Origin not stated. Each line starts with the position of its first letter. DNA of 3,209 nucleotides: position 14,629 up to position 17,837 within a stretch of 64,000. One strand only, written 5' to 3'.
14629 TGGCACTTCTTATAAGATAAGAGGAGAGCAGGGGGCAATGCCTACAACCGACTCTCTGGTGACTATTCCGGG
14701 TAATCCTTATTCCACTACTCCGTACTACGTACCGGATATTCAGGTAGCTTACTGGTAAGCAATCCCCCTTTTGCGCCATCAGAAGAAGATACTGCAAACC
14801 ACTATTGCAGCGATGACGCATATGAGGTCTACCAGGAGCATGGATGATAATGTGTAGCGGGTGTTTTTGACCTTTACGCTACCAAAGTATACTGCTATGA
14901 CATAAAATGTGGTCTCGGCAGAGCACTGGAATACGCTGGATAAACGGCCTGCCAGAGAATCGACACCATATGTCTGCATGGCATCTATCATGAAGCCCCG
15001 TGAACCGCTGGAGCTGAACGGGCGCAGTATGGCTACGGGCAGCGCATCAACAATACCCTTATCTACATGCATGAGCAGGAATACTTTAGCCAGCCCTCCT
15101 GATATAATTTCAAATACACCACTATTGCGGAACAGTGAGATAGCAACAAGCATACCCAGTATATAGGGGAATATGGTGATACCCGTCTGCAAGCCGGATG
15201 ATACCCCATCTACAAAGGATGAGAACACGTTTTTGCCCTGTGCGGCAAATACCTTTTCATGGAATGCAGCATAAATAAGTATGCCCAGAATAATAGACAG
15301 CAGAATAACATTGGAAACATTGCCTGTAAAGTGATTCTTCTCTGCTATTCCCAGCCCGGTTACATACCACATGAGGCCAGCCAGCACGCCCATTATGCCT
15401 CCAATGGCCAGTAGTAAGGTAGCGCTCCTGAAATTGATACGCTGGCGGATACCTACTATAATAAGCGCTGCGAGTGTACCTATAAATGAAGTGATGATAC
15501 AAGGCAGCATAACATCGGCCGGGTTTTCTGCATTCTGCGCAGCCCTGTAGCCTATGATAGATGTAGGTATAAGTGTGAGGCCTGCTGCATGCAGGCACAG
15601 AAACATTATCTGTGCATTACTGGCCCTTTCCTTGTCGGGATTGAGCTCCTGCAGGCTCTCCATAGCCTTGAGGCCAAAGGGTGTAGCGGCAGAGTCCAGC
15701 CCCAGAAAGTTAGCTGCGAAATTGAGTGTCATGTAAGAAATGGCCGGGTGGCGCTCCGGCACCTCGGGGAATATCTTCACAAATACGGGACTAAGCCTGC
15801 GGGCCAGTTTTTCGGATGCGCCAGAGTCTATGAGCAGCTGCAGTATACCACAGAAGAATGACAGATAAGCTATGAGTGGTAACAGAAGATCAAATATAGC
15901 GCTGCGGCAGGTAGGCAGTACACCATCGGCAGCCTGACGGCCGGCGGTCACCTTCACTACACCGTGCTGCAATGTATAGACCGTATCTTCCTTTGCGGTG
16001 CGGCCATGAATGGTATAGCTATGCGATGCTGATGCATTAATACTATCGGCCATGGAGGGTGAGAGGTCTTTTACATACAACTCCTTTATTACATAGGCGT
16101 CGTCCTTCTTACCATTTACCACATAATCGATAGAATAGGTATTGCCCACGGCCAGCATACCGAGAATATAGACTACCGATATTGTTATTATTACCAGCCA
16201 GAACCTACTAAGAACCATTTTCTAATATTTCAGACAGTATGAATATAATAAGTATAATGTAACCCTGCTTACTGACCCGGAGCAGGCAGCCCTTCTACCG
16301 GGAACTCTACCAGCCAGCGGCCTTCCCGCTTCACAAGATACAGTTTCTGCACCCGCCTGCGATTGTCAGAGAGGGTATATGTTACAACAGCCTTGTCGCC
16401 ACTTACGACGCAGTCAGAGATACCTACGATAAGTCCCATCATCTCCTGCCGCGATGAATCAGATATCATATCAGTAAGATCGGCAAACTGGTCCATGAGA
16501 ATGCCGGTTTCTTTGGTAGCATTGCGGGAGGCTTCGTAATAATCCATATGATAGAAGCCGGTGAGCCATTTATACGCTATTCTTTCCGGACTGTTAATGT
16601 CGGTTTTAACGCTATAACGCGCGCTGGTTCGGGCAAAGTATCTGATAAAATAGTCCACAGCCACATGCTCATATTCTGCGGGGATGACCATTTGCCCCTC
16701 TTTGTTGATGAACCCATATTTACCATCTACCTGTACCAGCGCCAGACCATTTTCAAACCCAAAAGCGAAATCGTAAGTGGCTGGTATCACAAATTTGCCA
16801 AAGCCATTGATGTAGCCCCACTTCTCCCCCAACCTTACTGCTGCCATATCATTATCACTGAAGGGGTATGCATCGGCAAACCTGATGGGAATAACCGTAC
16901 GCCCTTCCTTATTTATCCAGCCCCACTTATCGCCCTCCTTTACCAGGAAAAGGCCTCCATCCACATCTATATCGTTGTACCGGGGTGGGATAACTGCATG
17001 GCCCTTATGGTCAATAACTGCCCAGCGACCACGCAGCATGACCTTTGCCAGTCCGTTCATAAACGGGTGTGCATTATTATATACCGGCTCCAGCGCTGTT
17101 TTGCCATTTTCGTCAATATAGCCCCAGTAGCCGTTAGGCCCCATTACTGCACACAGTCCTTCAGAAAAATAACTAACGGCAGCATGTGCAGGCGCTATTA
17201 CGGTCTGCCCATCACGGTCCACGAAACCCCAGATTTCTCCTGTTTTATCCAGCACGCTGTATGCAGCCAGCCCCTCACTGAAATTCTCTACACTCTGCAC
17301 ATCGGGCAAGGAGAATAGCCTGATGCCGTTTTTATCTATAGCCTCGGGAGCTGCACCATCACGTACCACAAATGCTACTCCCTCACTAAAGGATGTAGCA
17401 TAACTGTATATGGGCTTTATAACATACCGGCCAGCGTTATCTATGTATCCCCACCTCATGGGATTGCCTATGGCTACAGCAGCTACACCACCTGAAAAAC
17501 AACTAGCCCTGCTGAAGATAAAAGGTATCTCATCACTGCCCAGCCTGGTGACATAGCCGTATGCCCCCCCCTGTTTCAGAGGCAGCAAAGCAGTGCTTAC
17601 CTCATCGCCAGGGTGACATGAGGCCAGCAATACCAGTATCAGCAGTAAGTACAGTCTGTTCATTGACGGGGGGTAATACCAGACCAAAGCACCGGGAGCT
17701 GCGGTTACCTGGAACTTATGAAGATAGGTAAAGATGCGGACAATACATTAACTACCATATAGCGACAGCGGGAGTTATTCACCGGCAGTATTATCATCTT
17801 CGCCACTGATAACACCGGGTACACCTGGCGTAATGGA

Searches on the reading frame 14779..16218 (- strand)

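Call 76: search_protein_families(library=pfam, max_evalue=0.00001, proteins=[window:14779-16218:-])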
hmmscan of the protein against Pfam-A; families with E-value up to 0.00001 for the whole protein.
window:14779-16218:- (479 aa): 1 family
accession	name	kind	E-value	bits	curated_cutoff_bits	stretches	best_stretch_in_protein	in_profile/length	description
PF07670.19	Gate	-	2.4e-19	70.1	29.6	2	113-224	2-100/104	Nucleoside recognition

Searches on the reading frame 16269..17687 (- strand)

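Call 76: search_protein_families(library=pfam, max_evalue=0.00001, proteins=[window:16269-17687:-])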
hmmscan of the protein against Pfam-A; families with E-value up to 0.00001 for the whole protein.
window:16269-17687:- (472 aa): 1 family
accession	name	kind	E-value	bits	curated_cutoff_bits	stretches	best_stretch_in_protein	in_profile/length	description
PF14903.11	WG_beta_rep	-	9e-76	249.9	25.6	5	290-324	1-35/35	WG containing repeat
